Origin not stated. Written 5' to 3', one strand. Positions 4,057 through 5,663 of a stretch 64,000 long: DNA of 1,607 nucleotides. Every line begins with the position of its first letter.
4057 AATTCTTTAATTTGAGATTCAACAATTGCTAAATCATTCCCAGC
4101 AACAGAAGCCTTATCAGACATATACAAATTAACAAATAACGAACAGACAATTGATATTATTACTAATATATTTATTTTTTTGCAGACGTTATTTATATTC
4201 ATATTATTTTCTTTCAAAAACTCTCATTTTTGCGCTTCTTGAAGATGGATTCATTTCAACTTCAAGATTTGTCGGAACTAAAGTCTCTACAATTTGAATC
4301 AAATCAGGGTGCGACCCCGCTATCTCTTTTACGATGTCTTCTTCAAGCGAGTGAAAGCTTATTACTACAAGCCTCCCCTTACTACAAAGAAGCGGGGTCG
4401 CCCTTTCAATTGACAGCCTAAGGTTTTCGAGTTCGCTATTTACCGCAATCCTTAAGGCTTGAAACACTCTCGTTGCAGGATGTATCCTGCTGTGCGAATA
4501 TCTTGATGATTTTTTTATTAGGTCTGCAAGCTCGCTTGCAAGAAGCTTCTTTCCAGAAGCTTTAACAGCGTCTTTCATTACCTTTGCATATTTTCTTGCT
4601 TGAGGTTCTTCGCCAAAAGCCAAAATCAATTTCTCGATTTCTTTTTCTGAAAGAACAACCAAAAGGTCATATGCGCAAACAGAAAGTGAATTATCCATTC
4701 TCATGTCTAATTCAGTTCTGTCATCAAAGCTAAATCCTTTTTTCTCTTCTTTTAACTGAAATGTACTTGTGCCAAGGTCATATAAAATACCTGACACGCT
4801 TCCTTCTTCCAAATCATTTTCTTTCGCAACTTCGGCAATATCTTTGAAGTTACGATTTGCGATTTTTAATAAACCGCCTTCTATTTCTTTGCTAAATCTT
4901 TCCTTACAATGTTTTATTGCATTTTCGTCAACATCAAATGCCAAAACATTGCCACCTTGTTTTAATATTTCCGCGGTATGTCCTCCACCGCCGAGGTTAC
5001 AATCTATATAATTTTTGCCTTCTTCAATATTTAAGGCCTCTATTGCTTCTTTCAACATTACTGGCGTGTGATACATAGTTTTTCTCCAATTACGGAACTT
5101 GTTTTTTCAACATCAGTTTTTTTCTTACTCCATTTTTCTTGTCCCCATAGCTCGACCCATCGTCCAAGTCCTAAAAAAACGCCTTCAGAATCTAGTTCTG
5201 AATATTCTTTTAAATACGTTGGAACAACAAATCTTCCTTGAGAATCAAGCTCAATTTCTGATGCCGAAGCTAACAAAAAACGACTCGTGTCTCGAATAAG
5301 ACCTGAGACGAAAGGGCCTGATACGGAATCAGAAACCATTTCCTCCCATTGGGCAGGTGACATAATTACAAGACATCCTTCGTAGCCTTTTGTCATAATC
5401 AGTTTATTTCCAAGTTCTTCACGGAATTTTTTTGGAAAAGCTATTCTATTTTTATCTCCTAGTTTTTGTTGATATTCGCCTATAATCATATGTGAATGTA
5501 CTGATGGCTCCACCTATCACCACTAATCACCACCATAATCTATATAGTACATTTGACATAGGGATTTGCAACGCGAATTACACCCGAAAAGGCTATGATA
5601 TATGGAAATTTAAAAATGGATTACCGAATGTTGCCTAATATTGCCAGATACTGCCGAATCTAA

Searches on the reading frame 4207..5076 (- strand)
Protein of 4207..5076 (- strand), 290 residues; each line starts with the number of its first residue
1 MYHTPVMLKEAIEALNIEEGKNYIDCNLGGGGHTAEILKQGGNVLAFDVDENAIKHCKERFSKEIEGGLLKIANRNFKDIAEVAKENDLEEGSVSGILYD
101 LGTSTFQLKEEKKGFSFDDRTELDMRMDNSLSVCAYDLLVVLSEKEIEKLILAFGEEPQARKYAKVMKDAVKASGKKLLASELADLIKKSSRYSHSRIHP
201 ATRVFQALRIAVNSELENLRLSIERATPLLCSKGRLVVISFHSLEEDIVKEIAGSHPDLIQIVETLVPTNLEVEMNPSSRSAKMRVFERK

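Call 73: search_protein_families(library=phrogs, proteins=[L048:3834-4160:+, L042:3844-4596:-], max_evalue=0.001)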
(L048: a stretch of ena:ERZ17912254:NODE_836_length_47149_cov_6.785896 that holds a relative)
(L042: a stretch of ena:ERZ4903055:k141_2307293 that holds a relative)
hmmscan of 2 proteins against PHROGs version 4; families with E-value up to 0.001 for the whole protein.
L048:3834-4160:+ (109 aa): 2 families
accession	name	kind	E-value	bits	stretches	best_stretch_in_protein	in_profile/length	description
phrog_229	-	other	1.5e-38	134.3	1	1-109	248-358/533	MazG-like pyrophosphatase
phrog_22758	-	other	3.8e-07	31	1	29-99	136-205/221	MazG-like pyrophosphatase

L042:3844-4596:- (251 aa): 2 families
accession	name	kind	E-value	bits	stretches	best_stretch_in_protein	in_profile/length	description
phrog_66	-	integration and excision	1.6e-09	39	1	1-59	93-152/412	excisionase and transcriptional regulator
phrog_6620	-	integration and excision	9.8e-05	23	1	1-54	1-56/201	transposase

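Call 74: search_protein_families(library=padloc, proteins=[L048:3834-4160:+, L042:3844-4596:-], max_evalue=0.001)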
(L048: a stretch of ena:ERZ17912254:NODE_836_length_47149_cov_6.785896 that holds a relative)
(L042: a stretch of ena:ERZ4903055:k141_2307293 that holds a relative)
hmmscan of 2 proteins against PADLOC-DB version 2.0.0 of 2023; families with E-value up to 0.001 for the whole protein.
L048:3834-4160:+ (109 aa): 0 families

L042:3844-4596:- (251 aa): 1 family
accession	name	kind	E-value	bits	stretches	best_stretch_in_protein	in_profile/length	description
PDLC04133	mad1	-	1.1e-07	30.1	1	2-49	6-53/60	mads_1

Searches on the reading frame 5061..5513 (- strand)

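Call 73: search_protein_families(library=phrogs, proteins=[L048:3834-4160:+, L042:3844-4596:-], max_evalue=0.001)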
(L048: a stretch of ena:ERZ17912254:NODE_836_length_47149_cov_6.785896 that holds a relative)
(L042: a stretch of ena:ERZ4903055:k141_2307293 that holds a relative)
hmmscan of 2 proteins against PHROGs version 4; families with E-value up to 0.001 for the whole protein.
L048:3834-4160:+ (109 aa): 2 families
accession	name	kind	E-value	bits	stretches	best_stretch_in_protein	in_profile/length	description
phrog_229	-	other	1.5e-38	134.3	1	1-109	248-358/533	MazG-like pyrophosphatase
phrog_22758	-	other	3.8e-07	31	1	29-99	136-205/221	MazG-like pyrophosphatase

L042:3844-4596:- (251 aa): 2 families
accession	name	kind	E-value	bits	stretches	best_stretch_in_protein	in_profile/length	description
phrog_66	-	integration and excision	1.6e-09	39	1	1-59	93-152/412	excisionase and transcriptional regulator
phrog_6620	-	integration and excision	9.8e-05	23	1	1-54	1-56/201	transposase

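Call 74: search_protein_families(library=padloc, proteins=[L048:3834-4160:+, L042:3844-4596:-], max_evalue=0.001)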
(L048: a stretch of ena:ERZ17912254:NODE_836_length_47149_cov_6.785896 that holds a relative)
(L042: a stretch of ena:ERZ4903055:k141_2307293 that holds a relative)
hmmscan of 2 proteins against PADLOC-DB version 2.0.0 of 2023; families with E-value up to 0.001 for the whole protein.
L048:3834-4160:+ (109 aa): 0 families

L042:3844-4596:- (251 aa): 1 family
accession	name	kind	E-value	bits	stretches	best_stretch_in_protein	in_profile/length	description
PDLC04133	mad1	-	1.1e-07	30.1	1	2-49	6-53/60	mads_1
